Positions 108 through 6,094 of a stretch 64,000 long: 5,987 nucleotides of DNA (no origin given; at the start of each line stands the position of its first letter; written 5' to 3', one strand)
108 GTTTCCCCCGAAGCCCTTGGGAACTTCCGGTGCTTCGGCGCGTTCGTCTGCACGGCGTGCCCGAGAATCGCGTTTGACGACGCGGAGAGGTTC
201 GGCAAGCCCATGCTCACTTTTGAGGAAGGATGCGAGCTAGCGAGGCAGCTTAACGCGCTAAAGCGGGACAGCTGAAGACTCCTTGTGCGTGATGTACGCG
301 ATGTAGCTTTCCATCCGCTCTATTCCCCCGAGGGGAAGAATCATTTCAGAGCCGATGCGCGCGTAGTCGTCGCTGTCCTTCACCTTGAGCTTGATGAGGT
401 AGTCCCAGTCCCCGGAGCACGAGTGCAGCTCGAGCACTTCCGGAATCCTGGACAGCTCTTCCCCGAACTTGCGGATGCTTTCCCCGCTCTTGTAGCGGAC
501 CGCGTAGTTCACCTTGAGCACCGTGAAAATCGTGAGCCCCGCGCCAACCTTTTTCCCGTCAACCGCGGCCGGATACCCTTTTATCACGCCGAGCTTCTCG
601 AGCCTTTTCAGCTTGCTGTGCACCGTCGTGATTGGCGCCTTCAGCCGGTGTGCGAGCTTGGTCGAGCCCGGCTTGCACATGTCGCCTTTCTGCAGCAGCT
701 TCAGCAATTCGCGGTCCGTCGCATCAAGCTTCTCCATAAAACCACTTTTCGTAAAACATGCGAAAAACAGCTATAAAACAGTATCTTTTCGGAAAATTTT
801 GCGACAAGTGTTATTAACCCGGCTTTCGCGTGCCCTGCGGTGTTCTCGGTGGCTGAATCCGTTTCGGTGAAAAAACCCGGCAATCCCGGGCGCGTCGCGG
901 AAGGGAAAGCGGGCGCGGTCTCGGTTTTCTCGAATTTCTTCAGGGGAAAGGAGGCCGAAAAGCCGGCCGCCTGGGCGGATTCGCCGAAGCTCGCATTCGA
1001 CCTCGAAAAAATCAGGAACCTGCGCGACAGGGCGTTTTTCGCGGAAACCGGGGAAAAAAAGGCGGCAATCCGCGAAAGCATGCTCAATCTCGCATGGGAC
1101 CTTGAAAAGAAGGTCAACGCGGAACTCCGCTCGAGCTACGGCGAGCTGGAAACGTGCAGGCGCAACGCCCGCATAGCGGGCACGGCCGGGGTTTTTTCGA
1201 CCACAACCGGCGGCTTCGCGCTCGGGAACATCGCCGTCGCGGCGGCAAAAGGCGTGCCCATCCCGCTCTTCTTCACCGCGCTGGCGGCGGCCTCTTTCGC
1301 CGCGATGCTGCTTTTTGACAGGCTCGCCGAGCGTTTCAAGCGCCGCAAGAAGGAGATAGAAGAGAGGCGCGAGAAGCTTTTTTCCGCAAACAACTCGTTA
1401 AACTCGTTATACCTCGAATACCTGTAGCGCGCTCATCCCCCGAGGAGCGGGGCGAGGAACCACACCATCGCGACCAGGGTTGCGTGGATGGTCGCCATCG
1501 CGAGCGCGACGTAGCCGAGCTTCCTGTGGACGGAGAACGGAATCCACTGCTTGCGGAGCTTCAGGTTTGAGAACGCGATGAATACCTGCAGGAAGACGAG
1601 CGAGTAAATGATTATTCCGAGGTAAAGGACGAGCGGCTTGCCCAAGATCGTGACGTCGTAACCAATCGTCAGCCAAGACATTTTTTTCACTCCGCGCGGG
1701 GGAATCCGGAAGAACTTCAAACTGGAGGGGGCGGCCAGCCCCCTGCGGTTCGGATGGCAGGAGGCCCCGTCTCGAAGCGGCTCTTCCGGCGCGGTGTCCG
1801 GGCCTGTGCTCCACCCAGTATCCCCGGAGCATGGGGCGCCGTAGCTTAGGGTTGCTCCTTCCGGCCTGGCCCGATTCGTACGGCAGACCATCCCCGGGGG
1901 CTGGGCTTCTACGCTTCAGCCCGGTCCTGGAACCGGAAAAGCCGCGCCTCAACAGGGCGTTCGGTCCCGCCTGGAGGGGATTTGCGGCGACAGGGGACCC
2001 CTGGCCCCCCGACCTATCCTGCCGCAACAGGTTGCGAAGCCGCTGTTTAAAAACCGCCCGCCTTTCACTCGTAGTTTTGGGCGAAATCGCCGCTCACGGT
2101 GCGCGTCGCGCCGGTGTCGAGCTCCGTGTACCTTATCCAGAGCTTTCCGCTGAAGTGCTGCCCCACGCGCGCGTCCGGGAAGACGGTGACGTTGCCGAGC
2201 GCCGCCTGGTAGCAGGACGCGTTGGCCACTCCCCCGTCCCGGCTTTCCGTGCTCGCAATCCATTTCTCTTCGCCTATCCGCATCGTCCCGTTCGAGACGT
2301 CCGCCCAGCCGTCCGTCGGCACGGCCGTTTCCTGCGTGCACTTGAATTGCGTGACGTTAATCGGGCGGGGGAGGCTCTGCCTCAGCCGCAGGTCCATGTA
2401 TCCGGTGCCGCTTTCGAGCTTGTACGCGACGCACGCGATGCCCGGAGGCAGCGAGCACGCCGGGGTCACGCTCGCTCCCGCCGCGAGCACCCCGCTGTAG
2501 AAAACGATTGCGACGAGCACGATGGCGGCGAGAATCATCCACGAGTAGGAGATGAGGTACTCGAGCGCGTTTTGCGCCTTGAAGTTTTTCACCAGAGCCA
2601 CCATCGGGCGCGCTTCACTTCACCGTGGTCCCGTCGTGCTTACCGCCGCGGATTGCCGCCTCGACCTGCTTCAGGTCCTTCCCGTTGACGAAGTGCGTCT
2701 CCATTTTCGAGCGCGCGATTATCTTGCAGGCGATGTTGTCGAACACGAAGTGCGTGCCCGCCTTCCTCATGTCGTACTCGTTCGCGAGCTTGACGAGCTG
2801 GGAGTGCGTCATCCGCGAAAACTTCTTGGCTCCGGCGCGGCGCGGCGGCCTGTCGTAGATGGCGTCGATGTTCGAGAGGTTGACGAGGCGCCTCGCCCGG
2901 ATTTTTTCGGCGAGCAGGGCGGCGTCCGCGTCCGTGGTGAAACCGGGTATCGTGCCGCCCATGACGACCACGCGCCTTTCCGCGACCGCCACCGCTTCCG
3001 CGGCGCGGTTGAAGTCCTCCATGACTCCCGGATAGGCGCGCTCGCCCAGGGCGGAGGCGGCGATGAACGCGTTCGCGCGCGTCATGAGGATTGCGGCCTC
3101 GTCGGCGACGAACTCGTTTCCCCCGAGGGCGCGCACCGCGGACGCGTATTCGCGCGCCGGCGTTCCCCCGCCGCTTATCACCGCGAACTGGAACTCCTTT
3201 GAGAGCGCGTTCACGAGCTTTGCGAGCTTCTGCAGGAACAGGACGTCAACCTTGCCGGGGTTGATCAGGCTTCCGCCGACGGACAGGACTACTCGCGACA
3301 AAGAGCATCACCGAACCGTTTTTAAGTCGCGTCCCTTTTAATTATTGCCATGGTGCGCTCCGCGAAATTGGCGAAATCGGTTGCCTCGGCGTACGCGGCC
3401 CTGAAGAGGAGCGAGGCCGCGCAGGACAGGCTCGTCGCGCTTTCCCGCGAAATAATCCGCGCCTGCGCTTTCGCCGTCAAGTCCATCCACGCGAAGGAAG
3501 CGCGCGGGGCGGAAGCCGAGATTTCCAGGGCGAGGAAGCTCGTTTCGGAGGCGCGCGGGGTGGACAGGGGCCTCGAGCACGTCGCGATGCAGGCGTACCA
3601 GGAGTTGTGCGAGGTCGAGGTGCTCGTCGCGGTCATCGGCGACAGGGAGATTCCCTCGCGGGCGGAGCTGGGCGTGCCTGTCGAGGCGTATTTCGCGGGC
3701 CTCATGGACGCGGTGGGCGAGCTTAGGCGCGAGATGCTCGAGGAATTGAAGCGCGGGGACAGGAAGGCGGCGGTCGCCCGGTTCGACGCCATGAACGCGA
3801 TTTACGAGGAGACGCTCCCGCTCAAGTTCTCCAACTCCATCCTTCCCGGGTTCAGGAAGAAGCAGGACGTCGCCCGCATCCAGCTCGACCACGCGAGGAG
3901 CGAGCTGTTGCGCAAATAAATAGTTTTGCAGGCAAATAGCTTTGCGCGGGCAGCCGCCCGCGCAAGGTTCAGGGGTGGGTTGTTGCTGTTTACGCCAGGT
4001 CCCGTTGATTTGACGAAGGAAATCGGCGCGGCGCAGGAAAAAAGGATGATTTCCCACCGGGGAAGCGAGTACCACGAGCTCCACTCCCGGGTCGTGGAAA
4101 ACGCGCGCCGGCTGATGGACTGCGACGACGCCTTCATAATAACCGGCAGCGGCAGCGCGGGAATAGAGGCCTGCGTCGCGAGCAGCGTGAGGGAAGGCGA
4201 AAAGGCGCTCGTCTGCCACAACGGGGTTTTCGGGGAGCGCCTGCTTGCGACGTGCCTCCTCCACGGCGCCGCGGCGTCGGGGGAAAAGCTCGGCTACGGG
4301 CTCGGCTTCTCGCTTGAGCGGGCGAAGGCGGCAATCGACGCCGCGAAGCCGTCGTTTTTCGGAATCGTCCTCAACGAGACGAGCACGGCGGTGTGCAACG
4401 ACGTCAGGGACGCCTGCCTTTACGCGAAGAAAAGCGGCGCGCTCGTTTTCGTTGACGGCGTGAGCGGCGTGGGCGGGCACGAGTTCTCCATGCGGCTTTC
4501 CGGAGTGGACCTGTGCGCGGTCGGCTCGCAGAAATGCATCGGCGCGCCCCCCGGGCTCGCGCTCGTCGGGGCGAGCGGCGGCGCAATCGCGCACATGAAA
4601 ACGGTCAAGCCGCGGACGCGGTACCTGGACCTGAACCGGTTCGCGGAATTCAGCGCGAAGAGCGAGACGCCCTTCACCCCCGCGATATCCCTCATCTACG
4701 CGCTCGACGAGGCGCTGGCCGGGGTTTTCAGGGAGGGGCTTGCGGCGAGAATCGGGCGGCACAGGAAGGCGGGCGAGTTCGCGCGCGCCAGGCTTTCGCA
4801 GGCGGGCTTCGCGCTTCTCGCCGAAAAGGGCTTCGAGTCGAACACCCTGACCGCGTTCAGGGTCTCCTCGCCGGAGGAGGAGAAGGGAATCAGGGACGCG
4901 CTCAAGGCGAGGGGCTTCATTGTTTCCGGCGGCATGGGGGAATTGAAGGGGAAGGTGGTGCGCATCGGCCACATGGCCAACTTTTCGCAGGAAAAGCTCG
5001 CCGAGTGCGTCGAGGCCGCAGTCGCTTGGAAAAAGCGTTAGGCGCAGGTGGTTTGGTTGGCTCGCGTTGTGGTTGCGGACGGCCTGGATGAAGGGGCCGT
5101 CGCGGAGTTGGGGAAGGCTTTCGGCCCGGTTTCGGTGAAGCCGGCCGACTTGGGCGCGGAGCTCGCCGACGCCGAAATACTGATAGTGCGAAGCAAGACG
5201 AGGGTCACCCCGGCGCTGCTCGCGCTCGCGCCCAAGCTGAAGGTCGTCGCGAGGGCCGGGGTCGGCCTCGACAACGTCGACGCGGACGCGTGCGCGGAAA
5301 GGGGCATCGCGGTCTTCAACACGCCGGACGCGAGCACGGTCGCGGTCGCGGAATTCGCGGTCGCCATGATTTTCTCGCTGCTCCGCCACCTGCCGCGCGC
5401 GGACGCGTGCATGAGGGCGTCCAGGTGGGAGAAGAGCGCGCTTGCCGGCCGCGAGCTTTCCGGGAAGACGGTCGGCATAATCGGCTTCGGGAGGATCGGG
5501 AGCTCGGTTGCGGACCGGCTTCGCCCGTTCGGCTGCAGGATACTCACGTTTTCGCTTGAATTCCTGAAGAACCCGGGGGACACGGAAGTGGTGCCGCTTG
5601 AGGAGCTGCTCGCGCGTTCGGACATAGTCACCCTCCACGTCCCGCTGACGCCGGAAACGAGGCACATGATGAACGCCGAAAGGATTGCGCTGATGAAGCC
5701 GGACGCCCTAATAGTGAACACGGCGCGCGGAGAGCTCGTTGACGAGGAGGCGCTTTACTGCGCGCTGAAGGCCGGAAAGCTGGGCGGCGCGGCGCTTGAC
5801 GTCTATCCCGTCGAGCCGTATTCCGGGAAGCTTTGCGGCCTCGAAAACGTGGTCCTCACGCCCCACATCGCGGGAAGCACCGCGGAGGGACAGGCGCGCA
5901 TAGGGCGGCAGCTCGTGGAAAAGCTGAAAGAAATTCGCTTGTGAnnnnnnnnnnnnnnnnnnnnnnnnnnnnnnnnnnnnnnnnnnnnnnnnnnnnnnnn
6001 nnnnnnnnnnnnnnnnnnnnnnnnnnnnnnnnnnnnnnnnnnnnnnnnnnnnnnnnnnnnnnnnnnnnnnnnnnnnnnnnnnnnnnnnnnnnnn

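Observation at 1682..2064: GC-rich 380-nt non-coding gap with nested inverted repeats: candidate structured RNA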

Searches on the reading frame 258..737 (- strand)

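Call 28: search_protein_families(library=pfam, proteins=[window:258-737:-], max_evalue=0.001)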
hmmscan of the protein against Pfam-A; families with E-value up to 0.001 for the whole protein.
window:258-737:- (159 aa): 3 families
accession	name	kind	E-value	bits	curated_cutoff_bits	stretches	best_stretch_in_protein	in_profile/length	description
PF01037.27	AsnC_trans_reg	-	4.7e-16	58.9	25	1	81-147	4-70/73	Lrp/AsnC ligand binding domain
PF13412.12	HTH_24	-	2e-06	27.7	21.9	1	4-53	1-48/48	Winged helix-turn-helix DNA-binding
PF13404.12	HTH_AsnC-type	-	0.00031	20.9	27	1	4-47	1-42/42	AsnC-type helix-turn-helix domain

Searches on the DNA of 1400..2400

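Call 5: search_rna_families(source=window, start=1400, end=2400, threshold=evalue, max_evalue=10, show_alignments=0)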
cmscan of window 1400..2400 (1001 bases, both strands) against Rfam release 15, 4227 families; matches with E-value up to 10: 4.
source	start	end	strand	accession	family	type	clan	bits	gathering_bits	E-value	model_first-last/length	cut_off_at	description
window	1755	2024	-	RF01857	Archaea_SRP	Gene;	CL00003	99.5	96.5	3.8e-23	1-317/317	no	Archaeal signal recognition particle RNA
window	1521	1594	+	RF02926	DUF2693-FD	Gene; sRNA;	-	18.7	44.5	0.4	1-49/49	no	DUF2693-FD RNA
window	1972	2023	-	RF02807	PyrR209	Gene; snRNA; snoRNA; HACA-box;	-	18.5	42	1.2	1-65/65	no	Pyrobaculum sRNA 209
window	1855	1888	-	RF03156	L31-Firmicutes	Cis-reg; leader;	CL00118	16.4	33.3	1.4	1-32/32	no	L31-Firmicutes ribosomal protein leader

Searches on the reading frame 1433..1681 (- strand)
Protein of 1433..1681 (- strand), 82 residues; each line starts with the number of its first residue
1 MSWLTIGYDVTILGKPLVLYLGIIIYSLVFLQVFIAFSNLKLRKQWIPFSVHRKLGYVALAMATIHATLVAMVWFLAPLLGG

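Call 28: search_protein_families(library=pfam, proteins=[window:1433-1681:-], max_evalue=0.001)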
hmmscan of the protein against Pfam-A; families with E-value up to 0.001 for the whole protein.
window:1433-1681:- (82 aa): 0 families

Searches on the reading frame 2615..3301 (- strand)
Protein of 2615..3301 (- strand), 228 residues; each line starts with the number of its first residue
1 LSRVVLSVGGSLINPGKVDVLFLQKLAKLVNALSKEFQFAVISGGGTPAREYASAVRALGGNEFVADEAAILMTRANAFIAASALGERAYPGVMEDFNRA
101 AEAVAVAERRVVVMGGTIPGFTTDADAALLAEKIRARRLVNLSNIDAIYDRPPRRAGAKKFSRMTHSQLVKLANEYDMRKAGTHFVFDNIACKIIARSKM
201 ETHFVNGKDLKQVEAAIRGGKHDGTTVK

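Call 9: find_encoding_contigs(protein=window:2615-3301:-, flank=10000, max_places=6)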
Protein window:2615-3301:- (228 aa): no gene with exactly this product is on record in the collection.

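Call 28: search_protein_families(library=pfam, proteins=[window:2615-3301:-], max_evalue=0.001)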
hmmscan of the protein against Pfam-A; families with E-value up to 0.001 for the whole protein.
window:2615-3301:- (228 aa): 1 family
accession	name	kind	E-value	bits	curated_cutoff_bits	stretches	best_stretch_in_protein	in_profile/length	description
PF00696.33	AA_kinase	-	1.8e-23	83.9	24.9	1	3-206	2-234/234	Amino acid kinase family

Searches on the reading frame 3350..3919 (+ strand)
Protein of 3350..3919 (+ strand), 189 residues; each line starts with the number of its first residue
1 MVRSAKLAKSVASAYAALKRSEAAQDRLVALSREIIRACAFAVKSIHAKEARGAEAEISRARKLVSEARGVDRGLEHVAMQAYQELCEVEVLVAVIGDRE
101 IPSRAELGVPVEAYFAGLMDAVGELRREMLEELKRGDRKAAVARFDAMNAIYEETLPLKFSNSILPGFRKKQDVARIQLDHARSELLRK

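Call 28: search_protein_families(library=pfam, proteins=[window:3350-3919:+], max_evalue=0.001)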
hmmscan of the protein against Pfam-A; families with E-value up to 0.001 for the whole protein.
window:3350-3919:+ (189 aa): 1 family
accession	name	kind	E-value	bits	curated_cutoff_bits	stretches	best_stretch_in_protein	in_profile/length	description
PF01997.21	Translin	-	2.4e-06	28.1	25.9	1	84-178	96-190/205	Translin family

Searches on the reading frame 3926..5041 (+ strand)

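Call 28: search_protein_families(library=pfam, proteins=[window:3926-5041:+], max_evalue=0.001)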
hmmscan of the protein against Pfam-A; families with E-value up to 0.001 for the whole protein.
window:3926-5041:+ (371 aa): 1 family
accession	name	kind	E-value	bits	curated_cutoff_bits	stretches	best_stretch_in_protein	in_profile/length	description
PF00266.25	Aminotran_5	-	1.6e-17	64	21.5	1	35-336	27-338/371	Aminotransferase class-V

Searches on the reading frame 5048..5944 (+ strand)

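Call 28: search_protein_families(library=pfam, proteins=[window:5048-5944:+], max_evalue=0.001)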
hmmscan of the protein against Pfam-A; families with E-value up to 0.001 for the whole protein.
window:5048-5944:+ (298 aa): 3 families
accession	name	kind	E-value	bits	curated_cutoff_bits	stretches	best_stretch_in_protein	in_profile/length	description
PF02826.25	2-Hacid_dh_C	-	7.3e-61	205.1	25.1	1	105-275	1-178/178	D-isomer specific 2-hydroxyacid dehydrogenase, NAD binding domain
PF00389.36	2-Hacid_dh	-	9.6e-29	100.2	24.6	1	9-295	3-122/134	D-isomer specific 2-hydroxyacid dehydrogenase, catalytic domain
PF00670.27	AdoHcyase_NAD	-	0.00066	20.3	27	0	137-225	21-109/162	S-adenosyl-L-homocysteine hydrolase, NAD binding domain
